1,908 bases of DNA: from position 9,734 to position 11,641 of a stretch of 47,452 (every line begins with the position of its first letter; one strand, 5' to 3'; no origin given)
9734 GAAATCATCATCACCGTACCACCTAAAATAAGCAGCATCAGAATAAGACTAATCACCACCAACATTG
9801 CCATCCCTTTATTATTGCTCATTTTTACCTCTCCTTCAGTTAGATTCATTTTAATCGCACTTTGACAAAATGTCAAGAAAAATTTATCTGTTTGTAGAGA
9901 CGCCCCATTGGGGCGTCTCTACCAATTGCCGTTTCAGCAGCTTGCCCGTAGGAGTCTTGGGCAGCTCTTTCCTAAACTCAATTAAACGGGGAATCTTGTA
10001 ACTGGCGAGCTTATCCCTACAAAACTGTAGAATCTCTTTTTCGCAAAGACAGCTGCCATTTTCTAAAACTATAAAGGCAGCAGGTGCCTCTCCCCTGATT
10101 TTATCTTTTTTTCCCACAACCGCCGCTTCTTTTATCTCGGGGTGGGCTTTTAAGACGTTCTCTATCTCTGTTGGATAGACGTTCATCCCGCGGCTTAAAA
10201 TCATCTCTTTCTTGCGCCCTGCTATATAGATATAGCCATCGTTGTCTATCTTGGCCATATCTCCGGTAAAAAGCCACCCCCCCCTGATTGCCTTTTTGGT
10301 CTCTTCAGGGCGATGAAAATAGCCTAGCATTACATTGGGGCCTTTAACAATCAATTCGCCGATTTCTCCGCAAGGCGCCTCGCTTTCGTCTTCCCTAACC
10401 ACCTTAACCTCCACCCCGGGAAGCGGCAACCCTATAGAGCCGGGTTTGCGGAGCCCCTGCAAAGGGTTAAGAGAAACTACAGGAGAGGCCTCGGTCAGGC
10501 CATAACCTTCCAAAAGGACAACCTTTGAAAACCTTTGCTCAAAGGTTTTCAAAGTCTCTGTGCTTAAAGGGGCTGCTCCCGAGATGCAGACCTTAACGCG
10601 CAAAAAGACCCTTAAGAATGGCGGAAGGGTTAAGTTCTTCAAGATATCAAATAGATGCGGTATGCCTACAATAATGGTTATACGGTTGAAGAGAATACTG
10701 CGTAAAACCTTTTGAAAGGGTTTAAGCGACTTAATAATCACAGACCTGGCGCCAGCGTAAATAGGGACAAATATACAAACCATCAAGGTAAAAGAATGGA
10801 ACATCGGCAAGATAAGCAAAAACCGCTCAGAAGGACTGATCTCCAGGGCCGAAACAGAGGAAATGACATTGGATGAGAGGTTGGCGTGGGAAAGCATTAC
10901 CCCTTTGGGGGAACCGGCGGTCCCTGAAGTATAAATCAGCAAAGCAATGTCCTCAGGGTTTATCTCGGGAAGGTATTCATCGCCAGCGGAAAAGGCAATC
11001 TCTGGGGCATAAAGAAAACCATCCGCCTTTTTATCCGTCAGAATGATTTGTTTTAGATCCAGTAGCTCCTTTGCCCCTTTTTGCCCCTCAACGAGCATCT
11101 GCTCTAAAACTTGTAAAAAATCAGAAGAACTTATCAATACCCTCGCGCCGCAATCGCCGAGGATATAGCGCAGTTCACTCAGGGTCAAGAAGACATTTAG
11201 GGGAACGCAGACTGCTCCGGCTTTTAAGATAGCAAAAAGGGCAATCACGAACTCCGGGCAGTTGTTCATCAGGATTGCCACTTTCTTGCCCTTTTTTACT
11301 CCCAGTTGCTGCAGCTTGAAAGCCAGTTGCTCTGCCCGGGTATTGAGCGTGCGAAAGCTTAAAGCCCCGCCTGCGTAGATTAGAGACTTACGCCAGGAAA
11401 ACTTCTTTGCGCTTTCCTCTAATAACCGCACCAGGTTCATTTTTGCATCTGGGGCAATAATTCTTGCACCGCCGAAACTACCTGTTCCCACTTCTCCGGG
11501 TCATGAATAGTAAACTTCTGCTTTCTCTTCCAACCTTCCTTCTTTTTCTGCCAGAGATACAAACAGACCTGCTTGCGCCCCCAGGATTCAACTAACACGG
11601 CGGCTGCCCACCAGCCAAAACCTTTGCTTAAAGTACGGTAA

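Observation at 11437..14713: Candidate undescribed nine-gene module: cytoskeletal/DNA-binding scaffold + PMF motor + small regulators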

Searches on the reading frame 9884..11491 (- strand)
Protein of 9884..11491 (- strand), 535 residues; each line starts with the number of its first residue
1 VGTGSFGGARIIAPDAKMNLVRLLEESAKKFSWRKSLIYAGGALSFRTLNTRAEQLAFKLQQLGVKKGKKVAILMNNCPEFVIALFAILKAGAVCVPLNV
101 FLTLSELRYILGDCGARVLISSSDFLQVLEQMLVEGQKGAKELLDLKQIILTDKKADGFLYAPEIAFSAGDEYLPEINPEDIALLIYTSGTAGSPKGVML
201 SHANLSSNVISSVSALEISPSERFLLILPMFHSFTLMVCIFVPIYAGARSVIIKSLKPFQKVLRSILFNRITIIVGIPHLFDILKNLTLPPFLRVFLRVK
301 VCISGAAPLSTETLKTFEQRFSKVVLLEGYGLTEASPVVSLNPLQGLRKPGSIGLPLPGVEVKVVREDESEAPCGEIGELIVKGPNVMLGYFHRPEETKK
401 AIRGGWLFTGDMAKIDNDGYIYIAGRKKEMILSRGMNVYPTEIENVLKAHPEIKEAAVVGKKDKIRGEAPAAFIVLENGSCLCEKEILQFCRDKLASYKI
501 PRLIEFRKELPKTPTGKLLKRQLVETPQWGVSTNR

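Call 4: search_protein_families(library=pfam, proteins=[window:9884-11491:-], max_evalue=0.1)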
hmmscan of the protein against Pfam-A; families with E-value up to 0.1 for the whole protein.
window:9884-11491:- (535 aa): 4 families
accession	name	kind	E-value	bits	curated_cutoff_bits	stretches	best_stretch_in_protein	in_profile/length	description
PF00501.34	AMP-binding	-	3.5e-93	312.9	29.9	1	24-392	1-384/384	AMP-binding enzyme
PF13193.12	AMP-binding_C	-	1.8e-23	83.7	24.5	1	442-517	1-76/76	AMP-binding enzyme C-terminal domain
PF23562.2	AMP-binding_C_3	-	0.0046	17.8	20.8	1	430-465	4-40/124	AMP-binding enzyme C-terminal domain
PF14535.12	AMP-binding_C_2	-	0.071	13.8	25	0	435-455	1-21/96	AMP-binding enzyme C-terminal domain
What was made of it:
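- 9884..11440 (-): Unit C: long-chain fatty-acid-CoA ligase (FadD-like). Its ATG overlaps the p87 stop. Pfam AMP-binding 312.9 bits (call 4).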

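Call 35: search_protein_families(library=ncbifam, proteins=[window:9884-11440:-], max_evalue=0.01)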
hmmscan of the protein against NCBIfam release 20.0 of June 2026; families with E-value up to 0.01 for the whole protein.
window:9884-11440:- (518 aa): 110 families (the best 25 are shown)
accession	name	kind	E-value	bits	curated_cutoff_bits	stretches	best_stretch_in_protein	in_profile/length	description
NF004837.0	PRK06187.1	subfamily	1.1e-150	502.5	476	1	2-508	9-520/531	long-chain-fatty-acid--CoA ligase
NF004114.0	PRK05605.1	equivalog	1.3e-116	390.3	766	2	156-508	214-567/575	long-chain-fatty-acid--CoA ligase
NF005307.0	PRK06839.1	equivalog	3.4e-113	378.9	748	1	19-509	20-492/496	o-succinylbenzoate--CoA ligase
NF006523.0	PRK08974.1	equivalog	2.3e-112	375.9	884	2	158-509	201-552/561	long-chain-fatty-acid--CoA ligase FadD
NF006182.0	PRK08316.1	subfamily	2.6e-111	372.7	663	1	6-508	16-515/523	fatty acyl-CoA synthetase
NF005220.0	PRK06710.1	equivalog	1.8e-105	353.2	1116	2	163-509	206-552/563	long-chain-fatty-acid--CoA ligase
NF005463.0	PRK07059.1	subfamily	2e-105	353.3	869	2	159-508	200-554/557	long-chain-fatty-acid--CoA ligase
NF006181.0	PRK08314.1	subfamily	5.8e-105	351.7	705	1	2-509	25-553/563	long-chain-fatty-acid--CoA ligase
NF005702.0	PRK07514.1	subfamily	1.6e-103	346.8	558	1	22-508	25-498/506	malonyl-CoA synthase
NF004229.0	PRK05677.1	subfamily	5.2e-99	332.2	879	2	160-507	204-552/563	long-chain-fatty-acid--CoA ligase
NF052269.1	Staph_lig_FadD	equivalog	1.1e-98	330.8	650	1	27-508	28-491/499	long-chain-fatty-acid--CoA ligase FadD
NF005801.1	PRK07656.1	equivalog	9.1e-96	321.5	657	1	6-506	6-499/500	FadD3 family acyl-CoA ligase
NF006442.0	PRK08751.1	equivalog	1.6e-95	320.6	1023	2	159-510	204-558/560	long-chain fatty acid--CoA ligase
NF002966.0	PRK03640.1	equivalog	2.6e-94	316.5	556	1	11-508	12-478/483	o-succinylbenzoate--CoA ligase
NF009233.0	PRK12583.1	subfamily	5.3e-93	312.3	832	1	7-508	24-548/558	fatty acid CoA ligase family protein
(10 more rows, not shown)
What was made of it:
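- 9884..11440 (-): NCBIfam NF004837 502.5 bits, above the 476-bit cut-off (call 35).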

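Call 36: search_protein_families(library=padloc, proteins=[window:9884-11440:-], max_evalue=0.01)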
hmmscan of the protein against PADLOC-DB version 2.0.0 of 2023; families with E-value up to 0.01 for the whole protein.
window:9884-11440:- (518 aa): 0 families
